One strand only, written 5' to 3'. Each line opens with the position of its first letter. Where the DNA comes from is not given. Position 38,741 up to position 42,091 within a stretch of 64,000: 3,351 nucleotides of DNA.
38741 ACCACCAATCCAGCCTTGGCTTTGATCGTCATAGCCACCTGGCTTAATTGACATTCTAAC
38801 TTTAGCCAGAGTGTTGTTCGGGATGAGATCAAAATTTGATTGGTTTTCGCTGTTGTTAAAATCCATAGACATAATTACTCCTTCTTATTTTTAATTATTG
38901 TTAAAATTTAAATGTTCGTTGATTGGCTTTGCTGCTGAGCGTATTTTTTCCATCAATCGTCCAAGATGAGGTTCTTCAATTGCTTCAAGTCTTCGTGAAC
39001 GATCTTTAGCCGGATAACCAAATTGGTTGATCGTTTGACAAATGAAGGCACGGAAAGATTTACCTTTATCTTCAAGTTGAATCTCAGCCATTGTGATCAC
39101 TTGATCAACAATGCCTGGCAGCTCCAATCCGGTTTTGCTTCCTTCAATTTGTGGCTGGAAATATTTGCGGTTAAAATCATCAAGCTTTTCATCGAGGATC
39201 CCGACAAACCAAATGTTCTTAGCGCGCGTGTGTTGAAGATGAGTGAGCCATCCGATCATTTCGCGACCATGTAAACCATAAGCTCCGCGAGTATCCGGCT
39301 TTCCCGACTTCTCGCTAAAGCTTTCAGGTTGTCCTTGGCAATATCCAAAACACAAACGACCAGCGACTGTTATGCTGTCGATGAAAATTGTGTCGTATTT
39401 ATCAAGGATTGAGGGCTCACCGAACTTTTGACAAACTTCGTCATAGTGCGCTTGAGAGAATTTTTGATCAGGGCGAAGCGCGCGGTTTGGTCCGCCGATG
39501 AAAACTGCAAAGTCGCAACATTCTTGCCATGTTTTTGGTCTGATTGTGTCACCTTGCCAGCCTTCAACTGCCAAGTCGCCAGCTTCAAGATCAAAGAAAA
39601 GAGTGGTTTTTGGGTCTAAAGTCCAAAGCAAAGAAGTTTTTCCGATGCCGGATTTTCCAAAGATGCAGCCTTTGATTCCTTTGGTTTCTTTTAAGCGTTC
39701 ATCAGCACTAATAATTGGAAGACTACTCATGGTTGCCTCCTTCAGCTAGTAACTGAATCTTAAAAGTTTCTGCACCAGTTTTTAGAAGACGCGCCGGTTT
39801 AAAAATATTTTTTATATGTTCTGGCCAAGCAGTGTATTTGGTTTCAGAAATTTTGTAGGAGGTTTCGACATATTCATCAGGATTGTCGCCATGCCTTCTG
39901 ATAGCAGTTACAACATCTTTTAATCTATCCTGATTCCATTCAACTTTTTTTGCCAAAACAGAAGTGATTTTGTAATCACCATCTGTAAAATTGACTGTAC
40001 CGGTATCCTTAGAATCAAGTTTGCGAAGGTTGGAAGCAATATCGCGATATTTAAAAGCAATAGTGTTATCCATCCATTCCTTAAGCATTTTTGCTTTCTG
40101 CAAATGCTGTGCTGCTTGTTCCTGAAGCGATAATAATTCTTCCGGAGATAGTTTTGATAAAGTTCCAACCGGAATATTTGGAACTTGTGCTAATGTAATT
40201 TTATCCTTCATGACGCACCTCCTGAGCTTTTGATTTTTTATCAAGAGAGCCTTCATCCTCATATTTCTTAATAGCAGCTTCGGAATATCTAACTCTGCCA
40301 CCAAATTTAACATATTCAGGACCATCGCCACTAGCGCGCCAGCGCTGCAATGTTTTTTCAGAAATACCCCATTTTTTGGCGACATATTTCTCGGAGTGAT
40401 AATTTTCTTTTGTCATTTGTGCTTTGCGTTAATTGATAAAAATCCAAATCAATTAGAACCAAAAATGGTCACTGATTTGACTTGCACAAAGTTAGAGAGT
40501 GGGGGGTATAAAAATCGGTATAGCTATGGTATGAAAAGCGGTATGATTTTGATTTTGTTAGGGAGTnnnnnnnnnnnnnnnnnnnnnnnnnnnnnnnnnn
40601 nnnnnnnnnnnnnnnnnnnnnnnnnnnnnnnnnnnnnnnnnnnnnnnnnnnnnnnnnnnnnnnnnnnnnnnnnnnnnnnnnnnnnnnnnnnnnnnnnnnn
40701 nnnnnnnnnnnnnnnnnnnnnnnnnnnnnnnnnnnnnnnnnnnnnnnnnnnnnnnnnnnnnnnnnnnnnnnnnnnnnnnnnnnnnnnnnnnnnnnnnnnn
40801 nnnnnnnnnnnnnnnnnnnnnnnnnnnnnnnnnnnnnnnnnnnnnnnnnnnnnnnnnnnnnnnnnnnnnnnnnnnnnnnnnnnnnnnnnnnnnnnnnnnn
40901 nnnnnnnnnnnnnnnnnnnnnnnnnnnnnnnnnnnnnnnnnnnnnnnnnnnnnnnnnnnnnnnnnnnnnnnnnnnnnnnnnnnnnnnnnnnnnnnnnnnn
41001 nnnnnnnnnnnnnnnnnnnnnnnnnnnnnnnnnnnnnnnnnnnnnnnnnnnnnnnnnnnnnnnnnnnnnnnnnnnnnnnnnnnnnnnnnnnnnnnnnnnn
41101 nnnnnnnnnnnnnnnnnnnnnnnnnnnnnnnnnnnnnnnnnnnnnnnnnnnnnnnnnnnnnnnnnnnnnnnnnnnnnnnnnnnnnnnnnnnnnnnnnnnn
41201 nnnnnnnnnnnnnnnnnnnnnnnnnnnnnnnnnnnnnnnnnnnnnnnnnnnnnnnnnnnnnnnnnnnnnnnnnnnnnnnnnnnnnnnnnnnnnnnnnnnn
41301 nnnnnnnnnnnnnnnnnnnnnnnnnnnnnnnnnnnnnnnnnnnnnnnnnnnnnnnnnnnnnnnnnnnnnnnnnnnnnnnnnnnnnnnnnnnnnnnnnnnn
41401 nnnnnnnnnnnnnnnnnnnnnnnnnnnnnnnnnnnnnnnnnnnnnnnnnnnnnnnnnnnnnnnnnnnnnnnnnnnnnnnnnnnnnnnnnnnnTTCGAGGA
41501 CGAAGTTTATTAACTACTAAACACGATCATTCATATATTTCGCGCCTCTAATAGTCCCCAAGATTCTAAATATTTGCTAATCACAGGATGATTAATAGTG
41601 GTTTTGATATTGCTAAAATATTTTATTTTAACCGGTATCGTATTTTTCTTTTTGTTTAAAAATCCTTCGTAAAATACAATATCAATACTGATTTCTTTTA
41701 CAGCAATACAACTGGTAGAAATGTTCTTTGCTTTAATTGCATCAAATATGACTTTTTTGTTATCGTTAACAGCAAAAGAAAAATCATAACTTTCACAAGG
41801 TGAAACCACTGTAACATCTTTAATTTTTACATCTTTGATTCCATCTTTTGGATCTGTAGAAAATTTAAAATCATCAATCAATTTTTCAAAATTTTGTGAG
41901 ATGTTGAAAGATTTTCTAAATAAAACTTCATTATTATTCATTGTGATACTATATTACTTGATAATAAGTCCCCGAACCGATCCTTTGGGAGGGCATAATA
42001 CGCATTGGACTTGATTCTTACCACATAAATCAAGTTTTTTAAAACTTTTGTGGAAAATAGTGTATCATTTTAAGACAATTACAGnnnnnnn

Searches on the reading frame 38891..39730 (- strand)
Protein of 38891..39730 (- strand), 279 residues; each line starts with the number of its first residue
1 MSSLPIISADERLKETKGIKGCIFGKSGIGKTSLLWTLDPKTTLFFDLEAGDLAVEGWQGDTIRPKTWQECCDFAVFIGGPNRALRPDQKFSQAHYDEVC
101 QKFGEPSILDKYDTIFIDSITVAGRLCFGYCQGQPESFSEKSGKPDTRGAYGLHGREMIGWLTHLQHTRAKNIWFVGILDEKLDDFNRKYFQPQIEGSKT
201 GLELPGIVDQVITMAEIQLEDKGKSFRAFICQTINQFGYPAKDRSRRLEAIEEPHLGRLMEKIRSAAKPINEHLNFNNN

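Call 7: search_protein_families(library=pfam, proteins=[window:38891-39730:-], max_evalue=0.01)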
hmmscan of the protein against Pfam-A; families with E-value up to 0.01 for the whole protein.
window:38891-39730:- (279 aa): 1 family
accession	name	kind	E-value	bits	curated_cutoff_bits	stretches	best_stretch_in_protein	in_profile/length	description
PF13479.12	AAA_24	-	9.5e-44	150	27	1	18-245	2-195/195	AAA domain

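Call 86: find_related_loci(query=window:38891-39730:-, collection=viral_contigs, flank=5000)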
Query window:38891-39730:- (279 aa) in viral_contigs; peptide patterns used: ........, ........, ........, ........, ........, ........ (x = any residue, [..] = any of these).
394 stretches matched a pattern; 385 encode a relative of the query (tblastn E <= 1e-3); the best 80 are kept; 80 distinct loci.
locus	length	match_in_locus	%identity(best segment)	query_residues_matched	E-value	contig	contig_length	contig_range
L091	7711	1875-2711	93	1-279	0e+0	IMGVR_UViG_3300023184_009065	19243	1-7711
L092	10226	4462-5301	90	1-279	1e-174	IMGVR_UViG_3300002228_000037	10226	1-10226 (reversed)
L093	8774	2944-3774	86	1-278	1e-166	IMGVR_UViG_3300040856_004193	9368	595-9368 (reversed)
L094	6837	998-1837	86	1-278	2e-165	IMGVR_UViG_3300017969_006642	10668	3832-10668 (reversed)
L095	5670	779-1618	86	1-278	4e-167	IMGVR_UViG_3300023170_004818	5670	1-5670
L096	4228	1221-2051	86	1-278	2e-170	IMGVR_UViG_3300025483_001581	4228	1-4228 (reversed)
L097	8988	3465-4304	85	1-279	8e-164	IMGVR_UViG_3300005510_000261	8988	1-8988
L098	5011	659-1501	84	1-278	1e-165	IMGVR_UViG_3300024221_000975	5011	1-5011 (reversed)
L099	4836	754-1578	85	1-276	1e-165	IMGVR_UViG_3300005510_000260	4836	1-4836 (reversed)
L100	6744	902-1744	84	1-278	2e-162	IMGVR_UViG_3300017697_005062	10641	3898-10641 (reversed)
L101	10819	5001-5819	85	1-274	2e-160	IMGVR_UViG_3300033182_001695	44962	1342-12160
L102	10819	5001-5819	80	3-276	3e-151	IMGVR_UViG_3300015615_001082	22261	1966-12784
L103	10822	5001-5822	81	2-276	4e-150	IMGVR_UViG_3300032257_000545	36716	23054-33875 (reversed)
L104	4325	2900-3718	77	3-276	4e-153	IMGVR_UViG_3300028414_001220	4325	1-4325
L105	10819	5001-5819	77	3-276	1e-149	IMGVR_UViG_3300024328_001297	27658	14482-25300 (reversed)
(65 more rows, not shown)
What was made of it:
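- Tried and rejected: The discriminating relatives came instead from an AAA_24-based scan (call 86).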

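Call 100: search_dna_similar(query=window:38891-39730:-, collection=phages, mode=protein, max_rows=25)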
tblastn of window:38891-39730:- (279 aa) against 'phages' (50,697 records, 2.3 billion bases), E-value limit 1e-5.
Records with a match: 117; places in all: 117; records where one place covers at least 80% of the query: 117.
Best place of each record, by identity: <60% 117.
By first word of the organism name: Escherichia 39; Pseudomonas 13; Stenotrophomonas 10; Wolbachia 9; Acinetobacter 9; Enterobacteria 6; Klebsiella 4; Providencia 4; Acidithiobacillus 3; Salmonella 3; and 14 more.
By host as written in the record: Escherichia coli 15; Stenotrophomonas maltophilia 10; - 10; Escherichia coli K-12 MG1655 7; Escherichia coli K-12 6; Pseudomonas aeruginosa PAO1 6; Pseudomonas aeruginosa 6; Acinetobacter baumannii 6; and 41 more.
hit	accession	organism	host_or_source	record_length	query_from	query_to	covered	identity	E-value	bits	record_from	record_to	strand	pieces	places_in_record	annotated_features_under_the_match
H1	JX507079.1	Acidithiobacillus phage AcaML1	Acidithiobacillus caldus ATCC 51756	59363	3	268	95%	59.8%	6e-104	337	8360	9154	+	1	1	hypothetical protein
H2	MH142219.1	Acidithiobacillus phage AcaML1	Acidithiobacillus caldus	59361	3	268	95%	59.8%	6e-104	337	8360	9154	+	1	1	record has no annotation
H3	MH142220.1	Acidithiobacillus phage AcaML1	Acidithiobacillus caldus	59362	3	268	95%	59.8%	6e-104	337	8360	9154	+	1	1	record has no annotation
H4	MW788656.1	Wolbachia phage WO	Allonemobius socius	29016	3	265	94%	54.8%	6e-85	282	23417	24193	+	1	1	hypothetical protein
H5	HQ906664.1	Wolbachia endosymbiont wVitA of Nasonia vitripennis phage ...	Wolbachia endosymbiont wVitA of Nasonia ...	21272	4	270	96%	53.7%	3e-84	280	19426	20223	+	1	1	record has no annotation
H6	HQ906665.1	Wolbachia endosymbiont wVitB of Nasonia vitripennis phage ...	Wolbachia endosymbiont wVitB of Nasonia ...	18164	4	260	92%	55.8%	6e-86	285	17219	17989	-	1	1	putative methyl accepting chemotaxis protein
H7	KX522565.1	Wolbachia phage WO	wVitA Wolbachia of Nasonia vitripennis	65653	4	260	92%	55.8%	6e-86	285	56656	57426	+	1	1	hypothetical protein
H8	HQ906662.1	Wolbachia endosymbiont wVitA of Nasonia vitripennis phage ...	Wolbachia endosymbiont wVitA of Nasonia ...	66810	4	260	92%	55.8%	6e-86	285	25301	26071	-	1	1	putative methyl accepting chemotaxis protein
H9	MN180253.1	Wolbachia phage WO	Wolbachia sp. wMel_AMD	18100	4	270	96%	53.0%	3e-82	275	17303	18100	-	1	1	methyl-accepting chemotaxis protein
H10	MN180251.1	Wolbachia phage WO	Wolbachia sp. wMel_KL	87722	4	270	96%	53.0%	3e-82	275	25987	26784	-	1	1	methyl-accepting chemotaxis protein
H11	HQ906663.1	Wolbachia endosymbiont wVitA of Nasonia vitripennis phage ...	Wolbachia endosymbiont wVitA of Nasonia ...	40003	4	265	94%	53.8%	2e-82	275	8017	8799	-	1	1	record has no annotation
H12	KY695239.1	Wolbachia phage sr1WOdamA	Wolbachia endosymbiont of Simulium ...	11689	4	265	94%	52.7%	7e-66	275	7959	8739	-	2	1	record has no annotation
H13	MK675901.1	Shewanella phage S0112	Shewanella indica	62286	1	263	94%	28.7%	4e-12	72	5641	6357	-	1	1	ATPase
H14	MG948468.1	Pantoea phage vB_PagS_Vid5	Pantoea agglomerans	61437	16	266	90%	28.5%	1e-13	76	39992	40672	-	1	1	ATPase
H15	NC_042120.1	Pantoea phage vB_PagS_Vid5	Pantoea agglomerans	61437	16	266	90%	28.5%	1e-13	76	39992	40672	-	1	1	Sak4-like ssDNA annealing protein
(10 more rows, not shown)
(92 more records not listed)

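Call 101: get_annotated_region(hit=H7, flank=6000)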
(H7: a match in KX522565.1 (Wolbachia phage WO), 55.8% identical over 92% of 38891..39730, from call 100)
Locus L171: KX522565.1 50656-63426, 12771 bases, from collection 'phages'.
description: Wolbachia phage WO, complete genome.
organism: Wolbachia phage WO (NCBI taxid 112596)
taxonomy: Viruses; Duplodnaviria; Heunggongvirae; Uroviricota; Caudoviricetes
host: wVitA Wolbachia of Nasonia vitripennis; source: -; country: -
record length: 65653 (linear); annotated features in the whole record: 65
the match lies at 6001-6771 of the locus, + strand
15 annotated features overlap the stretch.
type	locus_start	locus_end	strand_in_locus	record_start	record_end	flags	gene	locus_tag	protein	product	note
CDS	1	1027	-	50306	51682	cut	-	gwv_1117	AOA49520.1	hypothetical protein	-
CDS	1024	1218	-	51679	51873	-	-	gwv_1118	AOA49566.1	hypothetical protein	-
CDS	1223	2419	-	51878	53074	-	-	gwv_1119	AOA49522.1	hypothetical protein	-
CDS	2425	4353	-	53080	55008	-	-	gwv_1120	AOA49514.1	hypothetical protein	-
CDS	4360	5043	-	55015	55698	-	-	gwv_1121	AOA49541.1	hypothetical protein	-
CDS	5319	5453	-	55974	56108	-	-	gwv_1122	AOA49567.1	hypothetical protein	-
CDS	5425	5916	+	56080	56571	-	-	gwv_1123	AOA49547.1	RNA polymerase sigma factor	RNA polymerase sigma factor, sigma-70 family protein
CDS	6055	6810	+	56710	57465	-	-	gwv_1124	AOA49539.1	hypothetical protein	AAA24 phage related protein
CDS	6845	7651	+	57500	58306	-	-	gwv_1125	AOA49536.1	hypothetical protein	AAA25 phage related protein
CDS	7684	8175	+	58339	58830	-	-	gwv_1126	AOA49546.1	hypothetical protein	-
CDS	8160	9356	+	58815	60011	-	-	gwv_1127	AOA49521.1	hypothetical protein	AAA25 phage related protein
CDS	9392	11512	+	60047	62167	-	-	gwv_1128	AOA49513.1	ATPase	-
CDS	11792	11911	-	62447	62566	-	-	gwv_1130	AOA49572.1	hypothetical protein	-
CDS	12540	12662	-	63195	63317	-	-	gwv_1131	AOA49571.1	hypothetical protein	-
CDS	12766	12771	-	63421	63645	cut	-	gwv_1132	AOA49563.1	DNA polymerase III subunit epsilon domain protein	-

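Call 105: search_protein_families(library=phrogs, proteins=[L093:1176-2120:+, L093:1-1179:+], max_evalue=0.001)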
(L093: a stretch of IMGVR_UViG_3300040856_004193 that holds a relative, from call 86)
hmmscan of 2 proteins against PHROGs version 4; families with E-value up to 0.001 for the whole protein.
L093:1176-2120:+ (314 aa): 0 families

L093:1-1179:+ (392 aa): 1 family
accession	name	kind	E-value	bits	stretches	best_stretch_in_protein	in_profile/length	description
phrog_37634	-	unknown function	2.2e-51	176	1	4-392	5-408/416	-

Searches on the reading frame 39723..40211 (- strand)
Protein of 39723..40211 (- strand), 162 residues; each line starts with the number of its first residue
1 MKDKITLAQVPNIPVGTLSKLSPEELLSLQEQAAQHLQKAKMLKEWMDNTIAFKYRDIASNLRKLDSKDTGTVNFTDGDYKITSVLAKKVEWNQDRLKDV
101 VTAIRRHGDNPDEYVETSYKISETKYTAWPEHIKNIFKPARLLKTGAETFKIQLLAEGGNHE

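Call 105: search_protein_families(library=phrogs, proteins=[window:39723-40211:-], max_evalue=0.001)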
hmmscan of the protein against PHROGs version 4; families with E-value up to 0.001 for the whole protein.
window:39723-40211:- (162 aa): 1 family
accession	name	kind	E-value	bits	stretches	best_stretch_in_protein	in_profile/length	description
phrog_2480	-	unknown function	4.1e-25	89.6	1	9-154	3-147/152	-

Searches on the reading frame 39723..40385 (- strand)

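Call 7: search_protein_families(library=pfam, proteins=[window:39723-40385:-], max_evalue=0.01)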
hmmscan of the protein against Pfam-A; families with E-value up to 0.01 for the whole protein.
window:39723-40385:- (220 aa): 0 families

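Call 16: search_protein_families(library=phrogs, proteins=[window:39723-40385:-], max_evalue=0.001)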
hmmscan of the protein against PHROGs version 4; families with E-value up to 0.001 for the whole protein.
window:39723-40385:- (220 aa): 1 family
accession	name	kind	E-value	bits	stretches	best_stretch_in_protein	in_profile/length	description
phrog_2480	-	unknown function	9.1e-25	88.5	1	67-212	3-147/152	-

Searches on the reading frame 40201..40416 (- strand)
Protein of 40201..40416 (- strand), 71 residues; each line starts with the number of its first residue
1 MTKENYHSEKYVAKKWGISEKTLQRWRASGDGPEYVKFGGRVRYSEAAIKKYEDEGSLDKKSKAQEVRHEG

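Call 7: search_protein_families(library=pfam, proteins=[window:40201-40416:-], max_evalue=0.01)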
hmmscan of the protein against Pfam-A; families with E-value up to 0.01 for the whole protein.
window:40201-40416:- (71 aa): 2 families
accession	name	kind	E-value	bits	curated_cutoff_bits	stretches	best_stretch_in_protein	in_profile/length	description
PF12728.13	HTH_17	-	1.1e-09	38.8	27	1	11-55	6-49/51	Helix-turn-helix domain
PF13384.12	HTH_23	-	0.0024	18.1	24.6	1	12-32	23-45/50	Homeodomain-like domain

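Call 16: search_protein_families(library=phrogs, proteins=[window:40201-40416:-], max_evalue=0.001)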
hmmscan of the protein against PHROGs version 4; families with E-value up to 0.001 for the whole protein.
window:40201-40416:- (71 aa): 3 families
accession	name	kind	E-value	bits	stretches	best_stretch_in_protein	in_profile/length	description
phrog_66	-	integration and excision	1.2e-09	39.3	1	3-66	90-153/412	excisionase and transcriptional regulator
phrog_597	-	DNA, RNA and nucleotide metabolism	2.8e-06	28.5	1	1-55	107-163/200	DNA binding protein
phrog_4745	-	DNA, RNA and nucleotide metabolism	1.3e-05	25.9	1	4-65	29-96/107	DNA binding protein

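Call 83: find_homologous_proteins(query=window:40201-40416:-, max_evalue=0.001)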
Query window:40201-40416:- (71 aa): 4 proteins with E <= 0.001 among 4 candidates.
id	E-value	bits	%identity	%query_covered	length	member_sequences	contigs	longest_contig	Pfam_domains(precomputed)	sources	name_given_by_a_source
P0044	1.4e-35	138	93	99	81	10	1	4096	PF12728.14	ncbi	-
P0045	4.6e-31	124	81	99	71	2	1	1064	PF12728.14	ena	-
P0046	7.4e-28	114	79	99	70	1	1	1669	PF12728.14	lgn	-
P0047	1.0e-27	113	83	89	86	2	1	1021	PF12728.14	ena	-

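Call 85: find_related_loci(query=A5, collection=viral_contigs, flank=5000)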
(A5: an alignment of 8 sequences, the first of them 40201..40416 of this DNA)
Query A5 (71 aa) in viral_contigs; peptide patterns used: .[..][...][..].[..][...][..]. (x = any residue, [..] = any of these).
119 stretches matched a pattern; 3 encode a relative of the query (tblastn E <= 1e-3); 3 distinct loci.
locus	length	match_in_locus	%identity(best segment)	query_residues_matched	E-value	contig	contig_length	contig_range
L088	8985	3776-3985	67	1-70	1e-29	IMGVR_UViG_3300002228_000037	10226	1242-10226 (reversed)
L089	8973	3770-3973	69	1-68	3e-29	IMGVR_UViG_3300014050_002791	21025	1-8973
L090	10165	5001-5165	47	1-55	3e-13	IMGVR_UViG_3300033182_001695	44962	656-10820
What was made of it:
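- Tried and rejected: The homologue search returned only 4 close hits (call 83), and the viral scan returned only contigs already known (call 85).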

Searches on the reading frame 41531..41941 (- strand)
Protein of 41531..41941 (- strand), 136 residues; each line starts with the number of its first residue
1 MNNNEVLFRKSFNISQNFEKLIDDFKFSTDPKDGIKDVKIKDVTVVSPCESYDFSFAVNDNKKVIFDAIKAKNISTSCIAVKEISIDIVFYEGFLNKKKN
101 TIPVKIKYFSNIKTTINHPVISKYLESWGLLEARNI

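Call 7: search_protein_families(library=pfam, proteins=[window:41531-41941:-], max_evalue=0.01)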
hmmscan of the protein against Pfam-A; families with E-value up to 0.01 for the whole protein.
window:41531-41941:- (136 aa): 0 families

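Call 16: search_protein_families(library=phrogs, proteins=[window:41531-41941:-], max_evalue=0.001)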
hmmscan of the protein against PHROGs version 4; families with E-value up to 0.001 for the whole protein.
window:41531-41941:- (136 aa): 0 families

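Call 64: search_protein_families(library=pfam, proteins=[window:41531-41941:-], max_evalue=0.1)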
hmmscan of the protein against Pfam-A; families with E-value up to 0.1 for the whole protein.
window:41531-41941:- (136 aa): 1 family
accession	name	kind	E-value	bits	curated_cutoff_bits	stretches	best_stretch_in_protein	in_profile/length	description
PF13102.12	Phage_int_SAM_5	-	0.064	14.1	22.3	0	79-126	41-89/98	Phage integrase SAM-like domain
